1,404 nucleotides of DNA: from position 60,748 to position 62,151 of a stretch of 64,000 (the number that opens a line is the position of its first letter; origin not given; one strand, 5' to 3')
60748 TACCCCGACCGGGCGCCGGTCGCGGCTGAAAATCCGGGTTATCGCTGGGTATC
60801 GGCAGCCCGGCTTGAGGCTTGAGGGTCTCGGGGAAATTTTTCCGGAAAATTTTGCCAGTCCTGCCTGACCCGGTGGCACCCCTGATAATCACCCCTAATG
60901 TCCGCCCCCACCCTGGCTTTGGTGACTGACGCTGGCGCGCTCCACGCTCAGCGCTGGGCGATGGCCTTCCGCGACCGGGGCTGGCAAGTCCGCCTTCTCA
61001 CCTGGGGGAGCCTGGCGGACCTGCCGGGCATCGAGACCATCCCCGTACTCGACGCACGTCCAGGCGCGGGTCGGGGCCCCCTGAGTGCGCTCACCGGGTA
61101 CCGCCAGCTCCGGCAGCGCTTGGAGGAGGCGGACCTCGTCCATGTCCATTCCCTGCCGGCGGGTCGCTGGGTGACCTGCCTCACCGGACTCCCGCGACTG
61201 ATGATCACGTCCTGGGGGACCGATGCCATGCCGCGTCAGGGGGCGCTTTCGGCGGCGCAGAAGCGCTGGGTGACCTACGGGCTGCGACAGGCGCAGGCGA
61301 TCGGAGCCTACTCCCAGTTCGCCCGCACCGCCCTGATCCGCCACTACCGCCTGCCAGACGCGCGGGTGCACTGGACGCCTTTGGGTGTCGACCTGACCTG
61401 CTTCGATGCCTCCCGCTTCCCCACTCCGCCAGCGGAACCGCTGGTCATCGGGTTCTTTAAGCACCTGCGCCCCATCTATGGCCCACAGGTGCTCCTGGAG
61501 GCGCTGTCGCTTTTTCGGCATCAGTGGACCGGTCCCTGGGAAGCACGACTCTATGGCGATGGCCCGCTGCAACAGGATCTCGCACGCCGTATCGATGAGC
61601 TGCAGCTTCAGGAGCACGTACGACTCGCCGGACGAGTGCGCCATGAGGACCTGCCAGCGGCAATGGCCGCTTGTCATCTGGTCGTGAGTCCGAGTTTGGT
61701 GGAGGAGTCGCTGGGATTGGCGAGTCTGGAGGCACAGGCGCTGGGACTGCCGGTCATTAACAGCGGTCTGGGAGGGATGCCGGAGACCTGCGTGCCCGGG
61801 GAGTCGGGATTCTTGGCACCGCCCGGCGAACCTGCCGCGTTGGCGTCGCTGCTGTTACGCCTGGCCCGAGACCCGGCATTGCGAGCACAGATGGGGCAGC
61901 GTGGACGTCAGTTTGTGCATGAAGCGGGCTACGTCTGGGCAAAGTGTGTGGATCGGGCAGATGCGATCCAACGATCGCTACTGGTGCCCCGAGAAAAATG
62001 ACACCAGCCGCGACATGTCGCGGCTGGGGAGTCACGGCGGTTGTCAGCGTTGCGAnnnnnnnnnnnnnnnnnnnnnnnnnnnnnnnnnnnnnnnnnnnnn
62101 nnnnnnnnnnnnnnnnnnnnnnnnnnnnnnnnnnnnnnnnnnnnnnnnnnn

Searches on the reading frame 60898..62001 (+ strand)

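Call 25: search_protein_families(library=pfam, max_evalue=0.001, proteins=[window:60898-62001:+])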
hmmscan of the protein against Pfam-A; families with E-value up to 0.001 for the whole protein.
window:60898-62001:+ (367 aa): 7 families
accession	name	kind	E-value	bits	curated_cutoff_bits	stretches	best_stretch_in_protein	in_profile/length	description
PF00534.26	Glycos_transf_1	-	2.3e-31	109.1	26.4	1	177-338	11-171/172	Glycosyl transferases group 1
PF13692.12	Glyco_trans_1_4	-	3e-28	99.3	27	1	183-325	3-142/142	Glycosyl transferases group 1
PF13439.12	Glyco_transf_4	-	7.3e-15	55.8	28.5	1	16-166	7-168/170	Glycosyltransferase Family 4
PF13579.12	Glyco_trans_4_4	-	6.1e-11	43.3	29.7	1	16-163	6-158/158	Glycosyl transferase 4-like domain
PF13477.12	Glyco_trans_4_2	-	2.3e-10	41.2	23.4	1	6-135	2-135/139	Glycosyl transferase 4-like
PF13524.12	Glyco_trans_1_2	-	3.7e-08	33.9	25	1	217-351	18-139/144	Glycosyl transferase-like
PF20706.3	GT4-conflict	-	0.0002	20.9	26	1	248-351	271-382/385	Family 4 Glycosyltransferase in conflict systems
